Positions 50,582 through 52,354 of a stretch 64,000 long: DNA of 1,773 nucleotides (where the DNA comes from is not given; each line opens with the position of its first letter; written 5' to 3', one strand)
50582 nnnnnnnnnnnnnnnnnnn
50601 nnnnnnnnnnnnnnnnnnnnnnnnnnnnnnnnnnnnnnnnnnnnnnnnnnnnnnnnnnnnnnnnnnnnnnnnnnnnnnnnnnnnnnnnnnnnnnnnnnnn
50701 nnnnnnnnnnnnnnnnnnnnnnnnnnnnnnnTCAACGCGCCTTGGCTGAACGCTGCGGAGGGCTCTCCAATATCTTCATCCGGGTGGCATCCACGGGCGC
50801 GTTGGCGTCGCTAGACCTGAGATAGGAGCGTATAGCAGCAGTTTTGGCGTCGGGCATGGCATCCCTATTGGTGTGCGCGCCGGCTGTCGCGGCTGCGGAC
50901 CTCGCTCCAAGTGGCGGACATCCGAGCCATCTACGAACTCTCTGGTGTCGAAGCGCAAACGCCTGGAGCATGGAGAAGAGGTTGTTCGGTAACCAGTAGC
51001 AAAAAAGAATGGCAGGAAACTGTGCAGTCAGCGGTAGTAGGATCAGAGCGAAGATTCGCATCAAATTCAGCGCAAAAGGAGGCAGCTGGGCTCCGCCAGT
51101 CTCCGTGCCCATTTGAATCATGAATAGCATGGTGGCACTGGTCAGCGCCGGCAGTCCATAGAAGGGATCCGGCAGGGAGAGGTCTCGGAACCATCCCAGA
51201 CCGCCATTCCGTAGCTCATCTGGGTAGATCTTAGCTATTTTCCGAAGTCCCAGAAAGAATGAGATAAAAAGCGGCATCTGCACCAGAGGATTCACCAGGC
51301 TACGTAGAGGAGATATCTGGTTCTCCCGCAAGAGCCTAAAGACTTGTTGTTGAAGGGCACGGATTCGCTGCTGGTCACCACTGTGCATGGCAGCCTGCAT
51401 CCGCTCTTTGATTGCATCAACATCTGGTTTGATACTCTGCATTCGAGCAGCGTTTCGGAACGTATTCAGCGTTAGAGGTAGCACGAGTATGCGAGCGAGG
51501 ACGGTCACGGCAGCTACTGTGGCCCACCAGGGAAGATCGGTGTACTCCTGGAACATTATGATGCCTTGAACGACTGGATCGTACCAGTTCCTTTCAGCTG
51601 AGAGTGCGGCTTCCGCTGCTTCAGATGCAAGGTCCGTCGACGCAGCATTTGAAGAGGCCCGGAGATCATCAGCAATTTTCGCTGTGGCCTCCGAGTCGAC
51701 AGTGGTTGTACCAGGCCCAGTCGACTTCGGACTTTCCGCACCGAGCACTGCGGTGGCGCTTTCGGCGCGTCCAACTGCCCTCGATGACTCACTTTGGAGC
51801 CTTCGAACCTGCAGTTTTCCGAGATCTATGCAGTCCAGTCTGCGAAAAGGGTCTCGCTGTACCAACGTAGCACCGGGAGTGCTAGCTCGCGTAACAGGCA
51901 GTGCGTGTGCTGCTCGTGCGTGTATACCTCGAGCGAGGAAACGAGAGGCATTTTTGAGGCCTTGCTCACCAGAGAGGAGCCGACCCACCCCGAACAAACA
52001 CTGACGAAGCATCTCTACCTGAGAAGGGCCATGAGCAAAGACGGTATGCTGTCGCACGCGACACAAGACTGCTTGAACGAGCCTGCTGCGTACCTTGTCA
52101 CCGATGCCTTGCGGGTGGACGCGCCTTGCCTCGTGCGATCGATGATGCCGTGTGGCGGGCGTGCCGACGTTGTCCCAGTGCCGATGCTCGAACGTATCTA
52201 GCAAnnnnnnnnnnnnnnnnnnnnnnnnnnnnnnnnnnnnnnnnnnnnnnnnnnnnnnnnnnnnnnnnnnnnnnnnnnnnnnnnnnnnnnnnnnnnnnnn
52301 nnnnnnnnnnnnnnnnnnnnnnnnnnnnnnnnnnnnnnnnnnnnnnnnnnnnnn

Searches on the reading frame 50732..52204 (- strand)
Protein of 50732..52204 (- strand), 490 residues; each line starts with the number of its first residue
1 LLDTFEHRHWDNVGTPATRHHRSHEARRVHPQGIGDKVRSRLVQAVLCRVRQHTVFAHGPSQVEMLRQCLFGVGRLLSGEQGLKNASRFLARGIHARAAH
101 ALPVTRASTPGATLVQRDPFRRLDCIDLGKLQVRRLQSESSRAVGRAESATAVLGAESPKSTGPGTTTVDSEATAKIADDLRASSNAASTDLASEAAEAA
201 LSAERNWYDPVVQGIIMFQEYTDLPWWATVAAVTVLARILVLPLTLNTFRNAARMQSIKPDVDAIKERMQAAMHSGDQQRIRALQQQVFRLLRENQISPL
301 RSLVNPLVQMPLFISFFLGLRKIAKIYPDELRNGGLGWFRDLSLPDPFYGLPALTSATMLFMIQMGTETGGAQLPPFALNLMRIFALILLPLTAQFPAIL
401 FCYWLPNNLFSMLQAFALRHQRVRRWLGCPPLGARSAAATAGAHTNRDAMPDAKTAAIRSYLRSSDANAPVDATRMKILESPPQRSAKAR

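Call 11: search_protein_families(library=pfam, proteins=[window:50732-52204:-], max_evalue=0.01)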
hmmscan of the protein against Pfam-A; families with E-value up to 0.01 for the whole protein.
window:50732-52204:- (490 aa): 1 family
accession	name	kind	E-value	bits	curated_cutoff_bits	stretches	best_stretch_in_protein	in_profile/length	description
PF02096.25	60KD_IMP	-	1.1e-29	104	35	1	226-418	1-161/163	60Kd inner membrane protein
